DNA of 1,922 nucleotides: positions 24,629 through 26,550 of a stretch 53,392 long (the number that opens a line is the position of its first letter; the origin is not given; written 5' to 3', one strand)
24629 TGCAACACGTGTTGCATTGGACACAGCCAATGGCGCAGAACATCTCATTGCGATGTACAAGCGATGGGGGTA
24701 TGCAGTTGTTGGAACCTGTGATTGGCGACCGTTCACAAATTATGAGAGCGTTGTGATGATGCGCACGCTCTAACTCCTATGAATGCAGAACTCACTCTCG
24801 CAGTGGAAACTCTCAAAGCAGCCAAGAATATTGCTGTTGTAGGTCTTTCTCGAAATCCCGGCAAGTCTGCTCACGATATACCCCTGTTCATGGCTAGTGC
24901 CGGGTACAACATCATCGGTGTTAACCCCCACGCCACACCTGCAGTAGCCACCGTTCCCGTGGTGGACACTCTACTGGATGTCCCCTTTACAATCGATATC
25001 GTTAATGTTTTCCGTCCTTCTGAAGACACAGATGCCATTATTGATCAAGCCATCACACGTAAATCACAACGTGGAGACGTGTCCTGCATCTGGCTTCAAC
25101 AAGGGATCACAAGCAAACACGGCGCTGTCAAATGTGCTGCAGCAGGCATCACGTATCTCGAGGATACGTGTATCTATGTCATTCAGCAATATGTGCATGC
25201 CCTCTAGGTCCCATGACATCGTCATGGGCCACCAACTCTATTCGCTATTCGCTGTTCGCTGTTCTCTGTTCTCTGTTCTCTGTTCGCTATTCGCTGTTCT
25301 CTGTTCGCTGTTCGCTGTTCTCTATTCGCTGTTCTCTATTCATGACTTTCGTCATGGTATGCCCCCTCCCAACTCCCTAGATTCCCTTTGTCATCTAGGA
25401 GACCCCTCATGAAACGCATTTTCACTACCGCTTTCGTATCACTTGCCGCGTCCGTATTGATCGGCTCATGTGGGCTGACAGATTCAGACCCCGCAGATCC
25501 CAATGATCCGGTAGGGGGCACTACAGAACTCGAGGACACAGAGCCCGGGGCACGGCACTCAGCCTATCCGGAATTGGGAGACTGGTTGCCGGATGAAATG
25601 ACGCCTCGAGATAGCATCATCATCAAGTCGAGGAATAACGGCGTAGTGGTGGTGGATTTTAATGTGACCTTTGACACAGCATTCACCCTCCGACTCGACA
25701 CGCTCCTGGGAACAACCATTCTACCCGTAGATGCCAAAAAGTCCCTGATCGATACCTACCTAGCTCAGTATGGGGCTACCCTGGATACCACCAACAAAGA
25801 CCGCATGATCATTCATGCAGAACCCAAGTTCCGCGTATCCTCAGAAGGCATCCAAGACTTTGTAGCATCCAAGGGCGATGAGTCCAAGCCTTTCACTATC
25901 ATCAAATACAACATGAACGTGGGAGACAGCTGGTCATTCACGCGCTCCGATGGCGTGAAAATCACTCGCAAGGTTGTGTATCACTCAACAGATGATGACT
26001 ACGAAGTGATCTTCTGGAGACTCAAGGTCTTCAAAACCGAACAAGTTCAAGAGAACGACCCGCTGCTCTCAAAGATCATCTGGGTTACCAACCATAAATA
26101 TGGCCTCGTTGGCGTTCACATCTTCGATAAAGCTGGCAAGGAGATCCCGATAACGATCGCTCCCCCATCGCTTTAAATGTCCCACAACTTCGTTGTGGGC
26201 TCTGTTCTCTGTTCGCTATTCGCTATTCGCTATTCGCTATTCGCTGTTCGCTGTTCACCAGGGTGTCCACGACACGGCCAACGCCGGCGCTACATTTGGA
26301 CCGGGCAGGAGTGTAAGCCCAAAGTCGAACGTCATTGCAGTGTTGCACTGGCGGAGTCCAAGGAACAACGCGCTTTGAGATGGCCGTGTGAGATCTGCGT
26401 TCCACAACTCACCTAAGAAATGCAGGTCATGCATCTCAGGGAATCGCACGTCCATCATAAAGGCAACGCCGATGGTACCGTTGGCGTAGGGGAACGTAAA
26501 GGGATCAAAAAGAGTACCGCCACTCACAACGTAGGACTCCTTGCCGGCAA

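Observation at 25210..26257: A lipoprotein gene bracketed by two directly oriented hairpin+heptamer-array modules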

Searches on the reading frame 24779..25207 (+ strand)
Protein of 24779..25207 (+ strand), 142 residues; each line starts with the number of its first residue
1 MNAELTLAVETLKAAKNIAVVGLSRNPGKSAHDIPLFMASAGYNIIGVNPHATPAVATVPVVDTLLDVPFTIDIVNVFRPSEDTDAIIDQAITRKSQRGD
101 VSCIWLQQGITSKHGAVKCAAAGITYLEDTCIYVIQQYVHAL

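Call 9: search_protein_families(library=pfam, proteins=[window:24779-25207:+], max_evalue=0.01)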
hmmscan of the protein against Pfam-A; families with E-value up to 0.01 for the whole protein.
window:24779-25207:+ (142 aa): 1 family
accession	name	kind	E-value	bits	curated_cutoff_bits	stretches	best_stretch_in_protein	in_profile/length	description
PF13380.12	CoA_binding_2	-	1.4e-27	96.8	22.8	1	16-135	1-114/116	CoA binding domain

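Call 82: find_encoding_contigs(protein=window:24779-25207:+, flank=3000, max_places=6)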
Protein window:24779-25207:+ (142 aa): 4 contigs read that carry it; 4 places shown.
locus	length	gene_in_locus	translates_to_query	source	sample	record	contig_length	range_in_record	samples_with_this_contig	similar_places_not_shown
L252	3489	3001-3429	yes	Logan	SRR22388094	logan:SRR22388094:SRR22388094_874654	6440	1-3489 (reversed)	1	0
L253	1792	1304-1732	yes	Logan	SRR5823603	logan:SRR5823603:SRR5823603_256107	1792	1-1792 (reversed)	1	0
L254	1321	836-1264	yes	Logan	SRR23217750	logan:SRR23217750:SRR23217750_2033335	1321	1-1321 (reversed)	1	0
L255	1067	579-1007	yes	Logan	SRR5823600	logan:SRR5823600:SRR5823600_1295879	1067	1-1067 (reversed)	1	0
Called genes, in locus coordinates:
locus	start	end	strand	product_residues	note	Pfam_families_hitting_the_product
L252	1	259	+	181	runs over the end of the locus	PF09348:DUF1990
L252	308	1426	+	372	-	-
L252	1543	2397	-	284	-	PF00520:Ion_trans, PF08016:PKD_channel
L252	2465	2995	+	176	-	PF00583:Acetyltransf_1, PF13673:Acetyltransf_10 (faint), PF13508:Acetyltransf_7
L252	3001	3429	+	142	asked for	PF13380:CoA_binding_2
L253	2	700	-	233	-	?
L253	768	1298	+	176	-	PF00583:Acetyltransf_1, PF13673:Acetyltransf_10 (faint), PF13508:Acetyltransf_7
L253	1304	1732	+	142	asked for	PF13380:CoA_binding_2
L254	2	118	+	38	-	?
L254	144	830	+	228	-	PF00583:Acetyltransf_1, PF13673:Acetyltransf_10 (faint), PF13508:Acetyltransf_7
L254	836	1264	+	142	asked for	PF13380:CoA_binding_2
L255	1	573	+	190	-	?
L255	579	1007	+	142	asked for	PF13380:CoA_binding_2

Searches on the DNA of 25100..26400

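Call 61: search_rna_families(source=window, start=25100, end=26400, threshold=evalue, max_evalue=1)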
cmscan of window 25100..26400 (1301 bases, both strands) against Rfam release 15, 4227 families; matches with E-value up to 1: 0.
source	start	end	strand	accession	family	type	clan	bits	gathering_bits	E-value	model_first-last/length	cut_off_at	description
